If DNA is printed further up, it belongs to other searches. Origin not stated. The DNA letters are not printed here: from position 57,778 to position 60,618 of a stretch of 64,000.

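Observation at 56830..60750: Operon of an 846-aa unknown all-alpha protein and a DRG-like TGS GTPase, behind a perfect palindromic operator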

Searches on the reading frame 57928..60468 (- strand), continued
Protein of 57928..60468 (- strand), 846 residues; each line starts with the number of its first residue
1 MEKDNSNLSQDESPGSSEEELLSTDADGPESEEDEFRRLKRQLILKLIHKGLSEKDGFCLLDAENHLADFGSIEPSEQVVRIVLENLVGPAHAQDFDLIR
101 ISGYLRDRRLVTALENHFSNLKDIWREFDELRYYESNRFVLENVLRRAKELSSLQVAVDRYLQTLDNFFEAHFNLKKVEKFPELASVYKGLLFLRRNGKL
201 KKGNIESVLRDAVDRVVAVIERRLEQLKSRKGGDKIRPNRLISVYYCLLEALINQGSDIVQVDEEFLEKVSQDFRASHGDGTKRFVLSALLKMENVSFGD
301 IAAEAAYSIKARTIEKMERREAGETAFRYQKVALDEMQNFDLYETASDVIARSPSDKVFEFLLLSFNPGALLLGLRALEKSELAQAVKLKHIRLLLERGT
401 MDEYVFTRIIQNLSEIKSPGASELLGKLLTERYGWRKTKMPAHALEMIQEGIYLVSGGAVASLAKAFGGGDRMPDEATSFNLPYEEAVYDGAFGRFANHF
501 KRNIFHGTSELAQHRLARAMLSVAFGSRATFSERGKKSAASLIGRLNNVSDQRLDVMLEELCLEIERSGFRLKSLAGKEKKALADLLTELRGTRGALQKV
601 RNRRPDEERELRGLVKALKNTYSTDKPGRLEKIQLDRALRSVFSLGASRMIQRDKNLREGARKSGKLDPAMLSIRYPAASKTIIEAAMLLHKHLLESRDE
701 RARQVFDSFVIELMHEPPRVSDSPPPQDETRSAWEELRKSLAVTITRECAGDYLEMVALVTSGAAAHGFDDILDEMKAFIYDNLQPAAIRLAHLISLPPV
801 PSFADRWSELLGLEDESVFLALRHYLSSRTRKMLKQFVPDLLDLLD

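Call 86: fold_search(model_id=the predicted structure, library=pdb)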
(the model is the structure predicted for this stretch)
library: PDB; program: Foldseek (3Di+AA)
matches with E <= 10: 686; with E <= 0.001: 11
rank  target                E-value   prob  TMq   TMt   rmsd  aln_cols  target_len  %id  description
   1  5ife_C                1.3e-04  0.98  0.14  0.14  26.4       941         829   13  Crystal structure of the human SF3b core complex (released 2016-10-26)
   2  7q3l_A                1.3e-04  0.97  0.13  0.13  26.3       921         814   11  Human 17S U2 snRNP 5' domain (released 2022-03-30)
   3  7q4o_A                2.0e-04  0.97  0.14  0.14  26.1       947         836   12  Substrate-bound A-like U2 snRNP (released 2022-03-30)
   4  8hq6_C                2.3e-04  0.97  0.13  0.12  24.4       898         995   11  KL2 in complex with CRM1-Ran-RanBP1 (released 2023-10-25)
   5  7ypz_C                4.4e-04  0.96  0.13  0.12  24.0       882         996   11  Zafirlukast in complex with CRM1-Ran-RanBP1 (released 2023-08-16)
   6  6m6x_C                6.1e-04  0.94  0.14  0.12  24.0       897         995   12  Oridonin in complex with CRM1#-Ran-RanBP1 (released 2021-03-17)
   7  6m60_C                6.3e-04  0.92  0.14  0.12  24.0       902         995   11  Plumbagin in complex with CRM1#-Ran-RanBP1 (released 2021-06-09)
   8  5o9z_v                7.7e-04  0.99  0.19  0.19  25.2       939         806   11  Cryo-EM structure of a pre-catalytic human spliceosome primed for activation (B complex) (released 2017-08-16)
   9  5uwu_C                9.4e-04  0.95  0.15  0.13  24.1       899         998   12  Crystal Structure of SMAD4 NES Peptide in complex with CRM1-Ran-RanBP1 (released 2017-03-22)
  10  3wyf_F                9.4e-04  0.92  0.14  0.13  24.7       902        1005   12  Crystal structure of Xpo1p-Yrb2p-Gsp1p-GTP complex (released 2014-11-12)
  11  7cnd_C                9.4e-04  0.91  0.13  0.12  24.2       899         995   11  NCI-1 in complex with CRM1-Ran-RanBP1 (released 2021-06-09)
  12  6x2v_C                1.2e-03  0.89  0.13  0.12  24.5       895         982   10  Crystal Structure of PKI(DE)NES peptide bound to CRM1 (released 2020-07-01)
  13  5yro_C                1.4e-03  0.87  0.13  0.12  24.7       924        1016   10  RanL182A in complex with RanBP1-CRM1 (released 2018-11-21)
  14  6en4_C                1.5e-03  0.85  0.14  0.14  26.2       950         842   12  SF3b core in complex with a splicing modulator (released 2018-06-20)
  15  8fni_9                1.7e-03  0.87  0.15  0.15  27.1       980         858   11  Cryo-EM structure of RNase-treated RESC-B in trypanosomal RNA editing (released 2023-07-19)
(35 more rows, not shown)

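Call 91: find_related_loci(query=A1, collection=metagenome_contigs, flank=5000)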
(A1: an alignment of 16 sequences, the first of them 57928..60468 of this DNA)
Query A1 (846 aa) in metagenome_contigs; peptide patterns used: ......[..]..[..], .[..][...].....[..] (x = any residue, [..] = any of these).
72 stretches matched a pattern; 3 encode a relative of the query (tblastn E <= 1e-3); 3 distinct loci.
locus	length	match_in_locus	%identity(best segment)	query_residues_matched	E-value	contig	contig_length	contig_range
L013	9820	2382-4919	100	1-846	0e+0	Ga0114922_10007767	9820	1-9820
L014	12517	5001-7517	77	1-839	0e+0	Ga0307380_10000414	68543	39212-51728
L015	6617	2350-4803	43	28-845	0e+0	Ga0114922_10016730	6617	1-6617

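Call 95: search_protein_families(library=phrogs, proteins=[window:57928-60468:-], max_evalue=0.1)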
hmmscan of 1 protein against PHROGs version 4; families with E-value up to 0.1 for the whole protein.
window:57928-60468:- (846 aa): 0 families

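Call 103: find_encoding_contigs(protein=P0011, flank=6000, max_places=1)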
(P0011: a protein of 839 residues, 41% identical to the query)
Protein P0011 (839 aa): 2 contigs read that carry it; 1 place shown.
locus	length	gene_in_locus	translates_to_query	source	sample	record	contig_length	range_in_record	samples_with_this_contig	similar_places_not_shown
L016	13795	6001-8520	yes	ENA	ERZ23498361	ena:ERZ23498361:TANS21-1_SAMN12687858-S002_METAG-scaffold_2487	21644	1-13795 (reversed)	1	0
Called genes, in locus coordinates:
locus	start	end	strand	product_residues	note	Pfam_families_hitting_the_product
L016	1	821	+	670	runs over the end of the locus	PF17900:Peptidase_M1_N, PF01433:Peptidase_M1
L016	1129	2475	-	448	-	PF12679:ABC2_membrane_2, PF12040:DUF3526 (weak)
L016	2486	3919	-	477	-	PF12679:ABC2_membrane_2, PF10920:DUF2705, PF12698:ABC2_membrane_3, PF12730:ABC2_membrane_4 (weak)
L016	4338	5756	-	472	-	PF01139:RtcB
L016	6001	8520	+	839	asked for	-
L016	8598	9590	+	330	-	PF01926:MMR_HSR1, PF02421:FeoB_N, PF02824:TGS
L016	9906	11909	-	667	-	PF01433:Peptidase_M1, PF00515:TPR_1 (faint), PF07719:TPR_2 (faint), PF13414:TPR_11 (faint)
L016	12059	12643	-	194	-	PF01209:Ubie_methyltran, PF13489:Methyltransf_23, PF05175:MTS (weak), PF13847:Methyltransf_31, PF08241:Methyltransf_11, PF08242:Methyltransf_12, PF13649:Methyltransf_25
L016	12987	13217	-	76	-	-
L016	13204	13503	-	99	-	PF00717:Peptidase_S24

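Call 104: find_encoding_contigs(protein=P0014, flank=6000, max_places=1)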
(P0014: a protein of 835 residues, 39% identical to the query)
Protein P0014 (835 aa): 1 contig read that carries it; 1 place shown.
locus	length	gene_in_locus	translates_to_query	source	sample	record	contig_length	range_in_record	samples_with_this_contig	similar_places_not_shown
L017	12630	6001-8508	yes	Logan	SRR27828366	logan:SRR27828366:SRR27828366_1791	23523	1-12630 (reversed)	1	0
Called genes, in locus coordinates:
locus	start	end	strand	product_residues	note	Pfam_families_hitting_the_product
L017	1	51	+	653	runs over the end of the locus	PF17900:Peptidase_M1_N, PF01433:Peptidase_M1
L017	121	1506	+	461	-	PF12390:Se-cys_synth_N, PF03841:SelA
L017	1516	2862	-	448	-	PF12679:ABC2_membrane_2, PF12040:DUF3526 (weak)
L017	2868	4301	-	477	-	PF12679:ABC2_membrane_2, PF12698:ABC2_membrane_3, PF12730:ABC2_membrane_4 (weak)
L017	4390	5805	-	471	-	PF01139:RtcB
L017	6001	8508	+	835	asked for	-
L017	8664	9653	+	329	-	PF01926:MMR_HSR1, PF02421:FeoB_N, PF02824:TGS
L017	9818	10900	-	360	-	-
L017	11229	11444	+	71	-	-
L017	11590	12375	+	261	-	-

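Call 105: find_encoding_contigs(protein=P0010, flank=6000, max_places=1)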
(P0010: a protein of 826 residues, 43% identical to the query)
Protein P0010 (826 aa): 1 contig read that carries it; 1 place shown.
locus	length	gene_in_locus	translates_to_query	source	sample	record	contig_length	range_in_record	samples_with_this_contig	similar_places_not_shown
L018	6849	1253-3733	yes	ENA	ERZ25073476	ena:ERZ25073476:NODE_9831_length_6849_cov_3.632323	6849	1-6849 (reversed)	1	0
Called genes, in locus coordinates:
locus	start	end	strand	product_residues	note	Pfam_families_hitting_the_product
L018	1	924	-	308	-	?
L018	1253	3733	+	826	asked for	-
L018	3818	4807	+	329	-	PF01926:MMR_HSR1, PF02421:FeoB_N, PF02824:TGS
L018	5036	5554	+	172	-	PF19620:DUF6125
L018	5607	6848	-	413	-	?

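Call 106: search_protein_families(library=pfam, proteins=[L018:1-924:-, L006:1964-3388:-, L006:3491-5536:-], max_evalue=0.001)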
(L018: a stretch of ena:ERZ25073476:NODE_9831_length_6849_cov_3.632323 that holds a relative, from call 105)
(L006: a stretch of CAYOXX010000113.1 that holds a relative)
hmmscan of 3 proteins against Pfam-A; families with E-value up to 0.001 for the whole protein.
L018:1-924:- (308 aa): 0 families

L006:1964-3388:- (474 aa): 1 family
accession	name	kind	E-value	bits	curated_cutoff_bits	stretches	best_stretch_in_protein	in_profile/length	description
PF01139.22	RtcB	-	2.6e-122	409.6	27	1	43-474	1-426/426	tRNA-splicing ligase RtcB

L006:3491-5536:- (681 aa): 0 families
